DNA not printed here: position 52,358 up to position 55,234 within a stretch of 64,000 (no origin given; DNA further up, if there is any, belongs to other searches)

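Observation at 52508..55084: Receptor-type pseudo-cyclase resembling a C2-like half-site partner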

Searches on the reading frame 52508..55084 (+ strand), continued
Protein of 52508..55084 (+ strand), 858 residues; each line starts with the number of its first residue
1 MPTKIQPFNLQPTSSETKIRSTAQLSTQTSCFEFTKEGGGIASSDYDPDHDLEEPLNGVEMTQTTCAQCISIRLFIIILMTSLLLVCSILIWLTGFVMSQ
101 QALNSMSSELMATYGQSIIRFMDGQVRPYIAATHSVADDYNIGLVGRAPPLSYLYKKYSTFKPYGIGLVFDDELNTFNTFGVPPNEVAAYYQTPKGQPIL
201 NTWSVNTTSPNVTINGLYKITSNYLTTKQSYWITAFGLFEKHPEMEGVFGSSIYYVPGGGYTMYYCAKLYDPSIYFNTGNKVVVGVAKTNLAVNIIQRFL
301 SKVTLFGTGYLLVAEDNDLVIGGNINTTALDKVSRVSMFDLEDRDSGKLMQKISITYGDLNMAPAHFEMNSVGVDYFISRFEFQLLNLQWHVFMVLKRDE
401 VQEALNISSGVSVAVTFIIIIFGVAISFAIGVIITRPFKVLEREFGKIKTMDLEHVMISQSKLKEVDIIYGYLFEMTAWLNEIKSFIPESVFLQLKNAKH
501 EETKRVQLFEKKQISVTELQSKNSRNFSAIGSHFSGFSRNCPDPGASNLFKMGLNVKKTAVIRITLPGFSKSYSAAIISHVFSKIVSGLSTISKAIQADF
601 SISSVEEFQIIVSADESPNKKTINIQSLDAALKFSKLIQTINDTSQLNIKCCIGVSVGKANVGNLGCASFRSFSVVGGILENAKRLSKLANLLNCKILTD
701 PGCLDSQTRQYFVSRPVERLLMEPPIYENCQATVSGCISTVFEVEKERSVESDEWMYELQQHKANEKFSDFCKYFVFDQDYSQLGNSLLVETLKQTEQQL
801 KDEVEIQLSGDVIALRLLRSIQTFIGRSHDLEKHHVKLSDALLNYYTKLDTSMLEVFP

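Call 37: search_solved_structures(query=A3, max_evalue=1, show_alignments=0)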
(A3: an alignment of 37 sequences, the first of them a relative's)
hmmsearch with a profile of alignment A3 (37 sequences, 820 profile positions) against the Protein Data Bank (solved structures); distinct sequences matched with E-value up to 1: 76 (the best 60 are shown).
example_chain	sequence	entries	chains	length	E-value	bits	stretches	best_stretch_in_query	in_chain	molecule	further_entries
4oya_A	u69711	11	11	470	3.6e-12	48.7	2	529-663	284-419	Adenylate cyclase type 10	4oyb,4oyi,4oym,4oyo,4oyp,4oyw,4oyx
4cm0_A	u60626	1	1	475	3.8e-12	48.7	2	529-663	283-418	SOLUBLE ADENYLYL CYCLASE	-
4clf_A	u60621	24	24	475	3.8e-12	48.7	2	529-663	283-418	ADENYLATE CYCLASE TYPE 10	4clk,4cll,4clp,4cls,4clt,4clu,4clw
4cm2_A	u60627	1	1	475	4.2e-12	48.5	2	529-663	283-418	ADENYLATE CYCLASE TYPE 10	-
2w01_A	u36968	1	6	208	1e-09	40.6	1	528-657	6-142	ADENYLATE CYCLASE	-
3r5g_A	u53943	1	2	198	4.9e-09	38.4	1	533-714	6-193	CyaB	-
6fht_A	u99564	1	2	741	6.8e-09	37.9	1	528-657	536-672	Bacteriophytochrome,Adenylate cyclase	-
5x4t_A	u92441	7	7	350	4.3e-08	35.2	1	542-711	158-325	Photoactivated adenylyl cyclase | Family 3 adenylate cyclase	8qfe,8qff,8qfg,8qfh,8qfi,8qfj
9f1z_A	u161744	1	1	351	4.3e-08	35.2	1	542-711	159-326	Family 3 adenylate cyclase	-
5x4u_A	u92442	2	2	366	4.8e-08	35.1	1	542-711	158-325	Photoactivated adenylyl cyclase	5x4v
4yus_A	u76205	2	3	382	5.2e-08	35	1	542-711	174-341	Family 3 adenylate cyclase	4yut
9f1w_A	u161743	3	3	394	5.7e-08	34.8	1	542-711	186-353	Family 3 adenylate cyclase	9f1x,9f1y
6ao9_A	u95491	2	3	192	2.4e-07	32.8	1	598-711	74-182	Bacterio-rhodopsin/guanylyl cyclase 1 fusion protein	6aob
8buz_A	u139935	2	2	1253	2.7e-07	32.6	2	531-645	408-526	Adenylate cyclase type 8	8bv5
6aoa_A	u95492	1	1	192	7.7e-07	31.1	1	598-711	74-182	Bacterio-rhodopsin/guanylyl cyclase 1 fusion protein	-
6mni_A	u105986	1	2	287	3.8e-06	28.8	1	171-297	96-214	Methyl-accepting chemotaxis protein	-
6iop_A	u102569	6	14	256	3.8e-05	25.5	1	200-299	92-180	Methyl-accepting chemotaxis protein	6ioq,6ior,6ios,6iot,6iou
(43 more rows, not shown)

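Call 38: search_solved_structures(query=A3, max_evalue=1e-8, show_alignments=5)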
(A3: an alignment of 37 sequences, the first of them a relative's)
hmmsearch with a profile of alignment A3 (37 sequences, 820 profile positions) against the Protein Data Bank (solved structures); distinct sequences matched with E-value up to 1e-8: 7.
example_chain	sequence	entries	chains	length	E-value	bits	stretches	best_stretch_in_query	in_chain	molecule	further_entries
4oya_A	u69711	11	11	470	3.6e-12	48.7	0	529-663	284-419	Adenylate cyclase type 10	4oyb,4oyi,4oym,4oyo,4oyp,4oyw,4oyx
4cm0_A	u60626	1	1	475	3.8e-12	48.7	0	529-663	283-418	SOLUBLE ADENYLYL CYCLASE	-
4clf_A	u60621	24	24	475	3.8e-12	48.7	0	529-663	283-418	ADENYLATE CYCLASE TYPE 10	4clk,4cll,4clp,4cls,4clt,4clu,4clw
4cm2_A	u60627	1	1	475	4.2e-12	48.5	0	529-663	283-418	ADENYLATE CYCLASE TYPE 10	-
2w01_A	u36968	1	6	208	1e-09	40.6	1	528-657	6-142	ADENYLATE CYCLASE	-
3r5g_A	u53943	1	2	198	4.9e-09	38.4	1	533-714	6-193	CyaB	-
6fht_A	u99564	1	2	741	6.8e-09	37.9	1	528-657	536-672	Bacteriophytochrome,Adenylate cyclase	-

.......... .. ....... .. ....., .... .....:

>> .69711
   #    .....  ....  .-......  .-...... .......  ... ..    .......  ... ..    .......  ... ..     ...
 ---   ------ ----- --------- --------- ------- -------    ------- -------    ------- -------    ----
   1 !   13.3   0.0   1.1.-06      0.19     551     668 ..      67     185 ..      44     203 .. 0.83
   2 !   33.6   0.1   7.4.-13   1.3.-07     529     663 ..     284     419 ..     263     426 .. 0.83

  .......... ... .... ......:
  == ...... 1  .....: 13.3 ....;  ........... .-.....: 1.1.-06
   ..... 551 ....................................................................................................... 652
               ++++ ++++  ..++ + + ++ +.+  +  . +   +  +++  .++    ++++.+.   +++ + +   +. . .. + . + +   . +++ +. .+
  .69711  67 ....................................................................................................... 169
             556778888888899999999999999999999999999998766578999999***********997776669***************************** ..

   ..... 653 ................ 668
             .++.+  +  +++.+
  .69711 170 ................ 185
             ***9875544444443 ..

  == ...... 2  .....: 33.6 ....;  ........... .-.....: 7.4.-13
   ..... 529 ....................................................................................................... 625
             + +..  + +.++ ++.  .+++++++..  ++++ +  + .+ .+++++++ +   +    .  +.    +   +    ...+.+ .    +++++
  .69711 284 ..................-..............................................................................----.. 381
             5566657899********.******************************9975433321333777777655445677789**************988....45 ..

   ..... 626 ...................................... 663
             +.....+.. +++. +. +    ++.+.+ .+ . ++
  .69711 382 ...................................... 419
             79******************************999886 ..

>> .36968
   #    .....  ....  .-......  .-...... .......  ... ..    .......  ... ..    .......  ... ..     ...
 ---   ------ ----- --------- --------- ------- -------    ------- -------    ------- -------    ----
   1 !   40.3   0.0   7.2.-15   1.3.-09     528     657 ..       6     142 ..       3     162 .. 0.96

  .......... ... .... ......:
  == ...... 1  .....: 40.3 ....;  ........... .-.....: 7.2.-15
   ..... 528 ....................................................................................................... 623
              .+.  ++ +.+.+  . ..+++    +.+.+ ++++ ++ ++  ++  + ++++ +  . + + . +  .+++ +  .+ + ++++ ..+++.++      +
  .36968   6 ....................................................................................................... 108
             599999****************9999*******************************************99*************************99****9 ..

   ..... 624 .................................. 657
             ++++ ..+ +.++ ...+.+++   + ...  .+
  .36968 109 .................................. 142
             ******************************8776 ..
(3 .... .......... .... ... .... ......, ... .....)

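Call 44: predict_structure(alignment_id=A3)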
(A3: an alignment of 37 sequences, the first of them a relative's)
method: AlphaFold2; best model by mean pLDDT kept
length: 858 residues; sequences in the alignment: 37
mean_pLDDT: 81.3   pTM: 0.45
mean pLDDT of the five models: 81.3, 79.0, 78.8, 78.7, 77.5
residues with pLDDT >= 90: 439; 70-90: 263; 50-70: 35; < 50: 121
segments of 3 or more residues with pLDDT < 50: 1-68, 501-550, 731-733
pLDDT, mean of each block of 10 residues (from residue 1): 35 35 34 32 33 34 45 85 91 87 85 91 93 97 93 93 94 93 85 93 85 86 91 94 94 83 95 93 95 89 89 93 87 83 93 94 93 94 94 93 84 89 90 85 82 78 82 84 71 58 44 33 33 31 40 84 96 92 95 92 95 75 94 96 94 95 83 89 96 96 91 94 74 70 90 76 85 89 90 94 86 93 92 89 91 87
secondary structure, 60 per line:
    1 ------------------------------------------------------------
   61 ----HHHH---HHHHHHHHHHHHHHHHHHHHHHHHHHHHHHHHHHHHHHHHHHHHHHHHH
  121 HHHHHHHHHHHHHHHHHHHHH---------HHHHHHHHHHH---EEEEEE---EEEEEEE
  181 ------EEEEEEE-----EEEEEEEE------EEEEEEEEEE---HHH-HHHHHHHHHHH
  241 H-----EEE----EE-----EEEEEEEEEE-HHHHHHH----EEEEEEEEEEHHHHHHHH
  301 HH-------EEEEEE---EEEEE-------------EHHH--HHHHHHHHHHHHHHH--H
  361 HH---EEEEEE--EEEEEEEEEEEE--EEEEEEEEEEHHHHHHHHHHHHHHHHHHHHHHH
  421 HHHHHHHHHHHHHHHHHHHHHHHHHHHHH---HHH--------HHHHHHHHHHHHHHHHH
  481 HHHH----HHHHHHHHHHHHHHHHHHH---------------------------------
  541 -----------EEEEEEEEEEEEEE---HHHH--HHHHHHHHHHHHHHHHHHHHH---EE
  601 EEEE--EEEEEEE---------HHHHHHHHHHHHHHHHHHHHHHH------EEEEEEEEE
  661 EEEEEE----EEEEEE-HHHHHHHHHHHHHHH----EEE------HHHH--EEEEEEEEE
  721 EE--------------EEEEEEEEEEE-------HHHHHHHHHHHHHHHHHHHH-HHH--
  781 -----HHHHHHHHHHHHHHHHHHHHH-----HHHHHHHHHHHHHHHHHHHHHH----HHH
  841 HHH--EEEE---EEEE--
elements in order (helices of 4 or more, strands of 3 or more residues): H65-68 H72-141 H151-161 E165-170 E174-180 E187-193 E199-206 E213-222 H230-241 E247-249 E261-270 H272-278 E283-292 H293-302 E310-315 E319-323 H343-357 E366-371 E374-385 E388-397 H398-449 H464-484 H489-507 E552-565 H569-572 H575-595 E599-604 E607-613 H623-645 E652-666 E671-676 H678-692 E697-699 H706-709 E712-722 E737-747 H755-774 H786-806 H812-833 H838-843 E846-849 E853-856

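Call 46: fold_search(model_id=the predicted structure, library=pdb)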
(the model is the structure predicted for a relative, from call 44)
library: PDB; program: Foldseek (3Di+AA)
matches with E <= 10: 986; with E <= 0.001: 246
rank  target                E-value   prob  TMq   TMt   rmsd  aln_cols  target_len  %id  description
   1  9a65_B                3.5e-09  1.00  0.27  0.34  11.3       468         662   14  Integrative model of YVAQ-MCPB by crosslinking MS and deep learning (released 2024-09-18)
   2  3r5g_A                3.8e-09  1.00  0.19  0.77   3.3       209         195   13  Crystal structure of the adenylyl cyclase CyaB from P. aeruginosa (released 2012-01-11)
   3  2w01_D                4.7e-09  1.00  0.18  0.71   4.0       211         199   14  Crystal structure of the guanylyl cyclase Cya2 (released 2008-09-30)
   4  3r5g_B                4.9e-09  1.00  0.19  0.78   3.1       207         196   13  Crystal structure of the adenylyl cyclase CyaB from P. aeruginosa (released 2012-01-11)
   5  2w01_B                5.5e-09  1.00  0.19  0.71   4.1       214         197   13  Crystal structure of the guanylyl cyclase Cya2 (released 2008-09-30)
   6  6jt2_B                5.7e-09  1.00  0.16  0.24  41.0       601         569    9  Structure of human soluble guanylate cyclase in the NO activated state (released 2019-09-04)
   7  9a69_B                6.0e-09  1.00  0.25  0.31   9.7       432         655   12  Integrative model of MCPB-MCPC by crosslinking MS and deep learning (released 2024-09-18)
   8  2bw7_B                1.0e-08  1.00  0.17  0.67   4.7       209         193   11  A novel mechanism for adenylyl cyclase inhibition from the crystal structure of its complex with catechol estrogen (released 2005-07-20)
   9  5m2a_B                1.1e-08  1.00  0.18  0.42  30.4       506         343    9  Structure of a bacterial light-regulated adenylyl cylcase (released 2017-04-05)
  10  4p2f                  1.1e-08  1.00  0.18  0.73   4.6       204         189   14  Monomeric form of a single mutant (F363R) of Mycobacterial Adenylyl cyclase Rv1625c (released 2014-09-17)
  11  6fht_A                1.2e-08  1.00  0.20  0.23  28.7       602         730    8  Crystal structure of an artificial phytochrome regulated adenylate/guanylate cyclase in its dark adapted Pr form (released 2018-04-18)
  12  5m2a_A                1.4e-08  1.00  0.18  0.42  30.2       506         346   10  Structure of a bacterial light-regulated adenylyl cylcase (released 2017-04-05)
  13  5mbc_A                1.5e-08  1.00  0.18  0.42  30.3       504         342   10  Structure of a bacterial light-regulated adenylyl cylcase (released 2017-04-05)
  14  2w01_C                1.8e-08  1.00  0.18  0.69   4.7       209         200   14  Crystal structure of the guanylyl cyclase Cya2 (released 2008-09-30)
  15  5m27_B                1.8e-08  1.00  0.18  0.42  30.5       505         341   10  Structure of a bacterial light-regulated adenylyl cylcase (released 2017-04-05)
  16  2w01_A                2.2e-08  1.00  0.19  0.69   4.6       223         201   13  Crystal structure of the guanylyl cyclase Cya2 (released 2008-09-30)
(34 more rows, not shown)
